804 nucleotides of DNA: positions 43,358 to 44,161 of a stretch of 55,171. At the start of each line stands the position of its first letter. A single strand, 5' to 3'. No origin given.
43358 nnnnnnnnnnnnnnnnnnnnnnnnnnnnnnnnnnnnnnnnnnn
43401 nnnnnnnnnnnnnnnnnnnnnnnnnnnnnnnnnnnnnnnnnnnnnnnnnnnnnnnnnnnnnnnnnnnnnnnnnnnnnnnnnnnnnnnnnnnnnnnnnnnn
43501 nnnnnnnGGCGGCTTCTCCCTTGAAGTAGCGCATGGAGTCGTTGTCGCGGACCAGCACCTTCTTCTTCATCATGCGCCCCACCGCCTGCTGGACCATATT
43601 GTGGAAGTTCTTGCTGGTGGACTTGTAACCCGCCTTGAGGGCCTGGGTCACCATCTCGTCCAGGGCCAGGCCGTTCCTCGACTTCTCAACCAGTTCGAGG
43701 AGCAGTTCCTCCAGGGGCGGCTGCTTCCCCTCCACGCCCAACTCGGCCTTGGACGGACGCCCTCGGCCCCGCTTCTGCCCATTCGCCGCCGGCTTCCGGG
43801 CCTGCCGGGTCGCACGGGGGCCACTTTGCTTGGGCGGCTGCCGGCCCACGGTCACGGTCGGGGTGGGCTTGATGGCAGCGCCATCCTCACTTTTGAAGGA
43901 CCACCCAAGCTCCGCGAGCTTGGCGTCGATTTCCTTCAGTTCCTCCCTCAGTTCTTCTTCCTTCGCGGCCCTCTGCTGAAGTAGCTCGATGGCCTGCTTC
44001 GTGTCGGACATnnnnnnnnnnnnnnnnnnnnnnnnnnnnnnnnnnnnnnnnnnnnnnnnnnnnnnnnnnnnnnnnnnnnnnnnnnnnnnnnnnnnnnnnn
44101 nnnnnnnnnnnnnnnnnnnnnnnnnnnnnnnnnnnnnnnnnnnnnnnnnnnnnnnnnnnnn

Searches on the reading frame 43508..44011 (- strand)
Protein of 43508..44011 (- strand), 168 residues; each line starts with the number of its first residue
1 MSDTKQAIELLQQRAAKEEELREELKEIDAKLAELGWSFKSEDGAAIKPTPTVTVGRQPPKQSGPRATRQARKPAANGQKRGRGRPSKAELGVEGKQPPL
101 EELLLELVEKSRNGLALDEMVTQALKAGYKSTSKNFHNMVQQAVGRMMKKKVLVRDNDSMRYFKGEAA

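Call 3: search_protein_families(library=pfam, proteins=[window:43508-44011:-], max_evalue=0.1)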
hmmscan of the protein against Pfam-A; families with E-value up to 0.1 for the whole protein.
window:43508-44011:- (168 aa): 1 family
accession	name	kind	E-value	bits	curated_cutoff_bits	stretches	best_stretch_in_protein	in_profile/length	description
PF02178.24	AT_hook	-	0.034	14.4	17.4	1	80-90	1-11/13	AT hook motif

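Call 9: search_protein_families(library=phrogs, proteins=[window:43508-44011:-], max_evalue=0.001)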
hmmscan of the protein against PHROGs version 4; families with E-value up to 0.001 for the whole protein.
window:43508-44011:- (168 aa): 0 families

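Call 51: search_protein_families(library=ncbifam, proteins=[window:43508-44011:-], max_evalue=0.01)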
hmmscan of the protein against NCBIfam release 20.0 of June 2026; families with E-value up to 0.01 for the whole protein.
window:43508-44011:- (168 aa): 0 families

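Call 77: search_protein_families(library=pfam, alignment_id=A3, max_evalue=0.05)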
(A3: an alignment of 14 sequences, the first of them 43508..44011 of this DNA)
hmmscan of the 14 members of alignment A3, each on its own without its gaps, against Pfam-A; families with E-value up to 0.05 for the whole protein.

A. member 1, window:43508-44011:- (168 aa): 1 family
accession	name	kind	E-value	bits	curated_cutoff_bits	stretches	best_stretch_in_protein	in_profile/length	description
PF02178.24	AT_hook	-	0.034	14.4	17.4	1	80-90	1-11/13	AT hook motif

B. families by the number of members that match (of 14 scanned): 11 families
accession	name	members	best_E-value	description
PF07862.16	Nif11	2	0.0013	Nif11 domain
PF05066.19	HARE-HTH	1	1.4e-05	HB1, ASXL, restriction endonuclease HTH domain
PF08463.15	EcoEI_R_C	1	0.0034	EcoEI R protein C-terminal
PF24659.1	DUF7648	1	0.004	Domain of unknown function (DUF7648)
PF03551.20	PadR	1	0.0048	Transcriptional regulator PadR-like family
PF00503.26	G-alpha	1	0.0051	G-protein alpha subunit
PF16007.11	DUF4777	1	0.026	Domain of unknown function (DUF4777)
PF25793.1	WH_2nd_NFRKB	1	0.028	NFRKB second winged helix domain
PF25496.1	URGCP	1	0.031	Up-regulator of cell proliferation-like domain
PF02178.24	AT_hook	1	0.034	AT hook motif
PF08461.16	HTH_12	1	0.043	Ribonuclease R winged-helix domain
